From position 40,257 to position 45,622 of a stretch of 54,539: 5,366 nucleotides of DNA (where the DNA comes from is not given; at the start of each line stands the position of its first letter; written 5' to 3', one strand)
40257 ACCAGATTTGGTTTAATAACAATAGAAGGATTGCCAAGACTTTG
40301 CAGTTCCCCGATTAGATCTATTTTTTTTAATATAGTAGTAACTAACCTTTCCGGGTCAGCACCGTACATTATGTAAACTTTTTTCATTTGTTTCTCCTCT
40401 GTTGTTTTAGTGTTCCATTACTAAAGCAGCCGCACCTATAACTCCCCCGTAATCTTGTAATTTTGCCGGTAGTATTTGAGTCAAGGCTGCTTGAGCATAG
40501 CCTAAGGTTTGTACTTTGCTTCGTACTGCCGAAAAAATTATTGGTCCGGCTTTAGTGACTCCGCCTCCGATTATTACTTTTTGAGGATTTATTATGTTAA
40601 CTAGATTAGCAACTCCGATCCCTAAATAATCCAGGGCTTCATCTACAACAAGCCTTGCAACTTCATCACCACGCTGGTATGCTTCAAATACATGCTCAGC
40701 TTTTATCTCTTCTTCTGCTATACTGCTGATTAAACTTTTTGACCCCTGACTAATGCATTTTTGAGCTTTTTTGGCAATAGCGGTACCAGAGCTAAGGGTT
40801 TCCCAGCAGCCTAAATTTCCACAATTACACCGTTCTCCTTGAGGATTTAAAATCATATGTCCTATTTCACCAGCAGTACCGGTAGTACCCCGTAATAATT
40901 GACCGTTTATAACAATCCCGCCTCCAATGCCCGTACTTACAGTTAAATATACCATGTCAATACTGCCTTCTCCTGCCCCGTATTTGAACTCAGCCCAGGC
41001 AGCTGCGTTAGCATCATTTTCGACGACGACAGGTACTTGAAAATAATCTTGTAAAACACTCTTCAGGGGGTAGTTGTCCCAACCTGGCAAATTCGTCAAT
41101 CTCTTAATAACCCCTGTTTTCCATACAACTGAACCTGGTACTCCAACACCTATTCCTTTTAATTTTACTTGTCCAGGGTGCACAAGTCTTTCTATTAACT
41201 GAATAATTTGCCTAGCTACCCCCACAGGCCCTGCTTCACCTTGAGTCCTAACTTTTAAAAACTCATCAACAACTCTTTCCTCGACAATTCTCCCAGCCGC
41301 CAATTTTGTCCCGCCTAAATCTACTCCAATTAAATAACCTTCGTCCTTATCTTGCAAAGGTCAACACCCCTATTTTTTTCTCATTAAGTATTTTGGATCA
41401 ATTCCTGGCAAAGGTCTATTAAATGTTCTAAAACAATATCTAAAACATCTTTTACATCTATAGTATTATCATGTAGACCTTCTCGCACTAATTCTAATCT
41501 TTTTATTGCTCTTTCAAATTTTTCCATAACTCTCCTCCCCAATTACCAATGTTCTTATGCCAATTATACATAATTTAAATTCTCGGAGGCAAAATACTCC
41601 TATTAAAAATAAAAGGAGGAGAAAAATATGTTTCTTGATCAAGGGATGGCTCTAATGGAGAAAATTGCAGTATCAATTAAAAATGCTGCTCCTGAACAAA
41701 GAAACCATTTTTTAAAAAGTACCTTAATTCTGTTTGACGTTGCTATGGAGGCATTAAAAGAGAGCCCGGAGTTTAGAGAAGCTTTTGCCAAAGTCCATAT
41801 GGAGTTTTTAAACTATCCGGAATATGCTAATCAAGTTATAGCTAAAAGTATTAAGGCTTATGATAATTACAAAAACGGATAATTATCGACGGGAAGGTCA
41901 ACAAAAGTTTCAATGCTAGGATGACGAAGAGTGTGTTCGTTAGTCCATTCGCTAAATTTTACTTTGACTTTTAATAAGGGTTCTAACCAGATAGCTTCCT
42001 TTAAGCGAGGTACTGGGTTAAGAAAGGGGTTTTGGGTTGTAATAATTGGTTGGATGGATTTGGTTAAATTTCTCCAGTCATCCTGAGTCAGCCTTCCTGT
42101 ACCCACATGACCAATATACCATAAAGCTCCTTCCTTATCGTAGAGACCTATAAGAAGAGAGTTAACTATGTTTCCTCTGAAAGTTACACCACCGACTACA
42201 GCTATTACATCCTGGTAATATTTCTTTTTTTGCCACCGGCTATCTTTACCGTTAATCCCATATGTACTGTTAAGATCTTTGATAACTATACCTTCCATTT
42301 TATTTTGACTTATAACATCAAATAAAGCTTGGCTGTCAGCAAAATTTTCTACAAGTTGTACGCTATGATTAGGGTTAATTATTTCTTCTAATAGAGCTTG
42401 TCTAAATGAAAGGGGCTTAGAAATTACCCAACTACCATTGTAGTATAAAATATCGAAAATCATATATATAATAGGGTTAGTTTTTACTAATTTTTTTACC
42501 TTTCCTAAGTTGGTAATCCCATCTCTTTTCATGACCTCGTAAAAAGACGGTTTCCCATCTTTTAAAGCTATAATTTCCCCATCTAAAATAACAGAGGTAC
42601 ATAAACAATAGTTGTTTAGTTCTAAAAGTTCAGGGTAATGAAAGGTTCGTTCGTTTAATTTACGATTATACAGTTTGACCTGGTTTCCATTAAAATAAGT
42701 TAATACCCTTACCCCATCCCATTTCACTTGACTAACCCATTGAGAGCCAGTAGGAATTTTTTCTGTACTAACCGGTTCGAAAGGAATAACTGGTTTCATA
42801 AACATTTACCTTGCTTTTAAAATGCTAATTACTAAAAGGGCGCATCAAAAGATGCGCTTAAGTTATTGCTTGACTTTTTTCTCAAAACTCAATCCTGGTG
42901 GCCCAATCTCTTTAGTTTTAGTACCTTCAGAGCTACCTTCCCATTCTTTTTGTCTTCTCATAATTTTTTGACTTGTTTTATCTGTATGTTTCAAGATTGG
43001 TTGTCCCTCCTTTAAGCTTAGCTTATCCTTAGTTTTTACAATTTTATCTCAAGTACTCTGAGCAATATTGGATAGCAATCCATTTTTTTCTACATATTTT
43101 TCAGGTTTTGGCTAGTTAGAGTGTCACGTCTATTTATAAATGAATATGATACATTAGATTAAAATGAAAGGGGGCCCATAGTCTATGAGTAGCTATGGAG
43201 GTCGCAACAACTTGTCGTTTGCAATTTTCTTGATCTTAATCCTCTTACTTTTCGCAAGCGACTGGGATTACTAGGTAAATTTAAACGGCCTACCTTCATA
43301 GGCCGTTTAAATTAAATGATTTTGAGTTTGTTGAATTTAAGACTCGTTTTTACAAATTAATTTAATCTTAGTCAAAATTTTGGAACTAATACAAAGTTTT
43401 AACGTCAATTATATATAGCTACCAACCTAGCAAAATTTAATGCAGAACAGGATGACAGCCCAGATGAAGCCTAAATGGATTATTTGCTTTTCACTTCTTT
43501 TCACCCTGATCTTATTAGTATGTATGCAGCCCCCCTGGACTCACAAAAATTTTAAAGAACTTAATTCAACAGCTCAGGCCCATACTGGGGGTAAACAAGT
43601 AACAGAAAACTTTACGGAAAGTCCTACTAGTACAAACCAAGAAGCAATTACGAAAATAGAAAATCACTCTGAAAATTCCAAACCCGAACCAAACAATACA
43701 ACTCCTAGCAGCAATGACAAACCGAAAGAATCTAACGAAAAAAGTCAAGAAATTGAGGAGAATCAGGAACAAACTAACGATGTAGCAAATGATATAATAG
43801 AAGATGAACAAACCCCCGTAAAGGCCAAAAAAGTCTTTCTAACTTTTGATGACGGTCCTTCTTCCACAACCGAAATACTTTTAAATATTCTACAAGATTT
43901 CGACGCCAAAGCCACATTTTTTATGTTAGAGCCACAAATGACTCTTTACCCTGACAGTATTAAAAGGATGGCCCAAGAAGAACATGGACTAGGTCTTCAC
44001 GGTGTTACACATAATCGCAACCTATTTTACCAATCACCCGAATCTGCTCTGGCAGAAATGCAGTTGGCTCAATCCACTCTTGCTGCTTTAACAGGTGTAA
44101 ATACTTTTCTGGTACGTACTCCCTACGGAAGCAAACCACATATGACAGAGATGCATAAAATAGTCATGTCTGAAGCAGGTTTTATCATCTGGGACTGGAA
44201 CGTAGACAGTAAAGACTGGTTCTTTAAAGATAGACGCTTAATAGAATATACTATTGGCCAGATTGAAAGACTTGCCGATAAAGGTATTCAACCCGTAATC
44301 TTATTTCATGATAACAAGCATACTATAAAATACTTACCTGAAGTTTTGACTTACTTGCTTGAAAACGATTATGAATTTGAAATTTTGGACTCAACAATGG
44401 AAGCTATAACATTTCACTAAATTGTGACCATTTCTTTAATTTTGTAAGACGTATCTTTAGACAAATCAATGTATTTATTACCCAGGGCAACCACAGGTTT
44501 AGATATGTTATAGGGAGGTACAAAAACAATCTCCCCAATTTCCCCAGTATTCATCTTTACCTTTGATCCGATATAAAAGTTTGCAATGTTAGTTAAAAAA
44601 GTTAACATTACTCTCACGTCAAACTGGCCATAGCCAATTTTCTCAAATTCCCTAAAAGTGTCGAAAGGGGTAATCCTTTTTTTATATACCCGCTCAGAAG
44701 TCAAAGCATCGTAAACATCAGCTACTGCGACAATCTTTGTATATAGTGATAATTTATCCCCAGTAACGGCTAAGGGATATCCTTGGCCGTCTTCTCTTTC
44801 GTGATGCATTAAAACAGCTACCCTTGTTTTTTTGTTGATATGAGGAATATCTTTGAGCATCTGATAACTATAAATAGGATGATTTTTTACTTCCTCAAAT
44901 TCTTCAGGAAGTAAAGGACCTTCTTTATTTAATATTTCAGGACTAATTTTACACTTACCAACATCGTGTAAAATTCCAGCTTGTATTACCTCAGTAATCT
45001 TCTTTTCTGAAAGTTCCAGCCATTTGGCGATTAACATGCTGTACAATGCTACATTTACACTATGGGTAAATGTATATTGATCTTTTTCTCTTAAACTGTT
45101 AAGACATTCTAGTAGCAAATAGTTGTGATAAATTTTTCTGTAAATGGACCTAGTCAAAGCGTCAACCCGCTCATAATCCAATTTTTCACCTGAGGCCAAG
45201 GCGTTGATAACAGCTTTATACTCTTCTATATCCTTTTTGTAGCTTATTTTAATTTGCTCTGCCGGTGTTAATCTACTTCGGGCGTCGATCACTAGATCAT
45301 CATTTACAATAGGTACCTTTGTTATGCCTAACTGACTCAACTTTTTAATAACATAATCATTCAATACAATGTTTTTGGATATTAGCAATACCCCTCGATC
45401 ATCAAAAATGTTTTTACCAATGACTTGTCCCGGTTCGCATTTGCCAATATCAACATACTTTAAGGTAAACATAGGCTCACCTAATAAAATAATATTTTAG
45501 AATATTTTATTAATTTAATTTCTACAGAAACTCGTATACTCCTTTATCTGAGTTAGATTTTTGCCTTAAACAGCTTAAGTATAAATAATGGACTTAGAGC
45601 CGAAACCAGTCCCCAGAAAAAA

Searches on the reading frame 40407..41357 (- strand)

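Call 48: search_protein_families(library=pfam, proteins=[window:40407-41357:-], max_evalue=0.000001)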
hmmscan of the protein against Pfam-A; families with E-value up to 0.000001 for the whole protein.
window:40407-41357:- (316 aa): 1 family
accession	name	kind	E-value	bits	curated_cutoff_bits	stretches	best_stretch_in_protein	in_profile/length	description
PF00480.26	ROK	-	1.8e-77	261.2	22.9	1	10-315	2-293/294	ROK family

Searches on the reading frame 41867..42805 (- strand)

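Call 48: search_protein_families(library=pfam, proteins=[window:41867-42805:-], max_evalue=0.000001)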
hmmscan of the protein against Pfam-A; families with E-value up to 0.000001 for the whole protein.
window:41867-42805:- (312 aa): 3 families
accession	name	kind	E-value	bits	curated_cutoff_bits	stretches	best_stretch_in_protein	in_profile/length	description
PF01068.26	DNA_ligase_A_M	-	5.3e-33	114.9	26.2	1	20-195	19-204/204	ATP dependent DNA ligase domain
PF04679.21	DNA_ligase_A_C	-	6.1e-19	68.7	27.5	1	211-299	2-88/94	ATP dependent DNA ligase C terminal region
PF01331.24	mRNA_cap_enzyme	-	1.5e-07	31.9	29.6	0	23-157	18-135/194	mRNA capping enzyme, catalytic domain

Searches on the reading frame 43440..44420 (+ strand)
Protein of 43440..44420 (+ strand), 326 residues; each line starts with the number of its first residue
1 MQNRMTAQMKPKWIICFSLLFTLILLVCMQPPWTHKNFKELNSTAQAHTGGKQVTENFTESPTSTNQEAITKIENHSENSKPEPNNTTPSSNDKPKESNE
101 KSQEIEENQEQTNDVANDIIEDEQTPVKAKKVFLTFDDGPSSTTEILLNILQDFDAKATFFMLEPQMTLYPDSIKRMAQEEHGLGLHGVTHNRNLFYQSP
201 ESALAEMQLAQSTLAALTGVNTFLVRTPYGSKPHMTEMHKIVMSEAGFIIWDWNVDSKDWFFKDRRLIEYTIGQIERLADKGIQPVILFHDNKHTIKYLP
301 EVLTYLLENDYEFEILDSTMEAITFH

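Call 48: search_protein_families(library=pfam, proteins=[window:43440-44420:+], max_evalue=0.000001)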
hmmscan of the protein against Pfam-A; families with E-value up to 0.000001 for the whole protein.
window:43440-44420:+ (326 aa): 1 family
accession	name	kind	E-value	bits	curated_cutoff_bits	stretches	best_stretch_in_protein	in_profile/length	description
PF01522.26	Polysacc_deac_1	-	1.6e-26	93.1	23.1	1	126-234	3-110/124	Polysaccharide deacetylase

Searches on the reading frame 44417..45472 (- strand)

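Call 48: search_protein_families(library=pfam, proteins=[window:44417-45472:-], max_evalue=0.000001)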
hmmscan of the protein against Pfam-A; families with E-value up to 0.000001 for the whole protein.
window:44417-45472:- (351 aa): 2 families
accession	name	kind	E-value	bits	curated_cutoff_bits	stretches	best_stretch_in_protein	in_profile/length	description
PF13487.12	HD_5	-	3.4e-26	92.4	27.2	1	127-285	7-167/170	HD domain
PF01966.28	HD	-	1.9e-18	67.2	22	1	134-256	1-115/116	HD domain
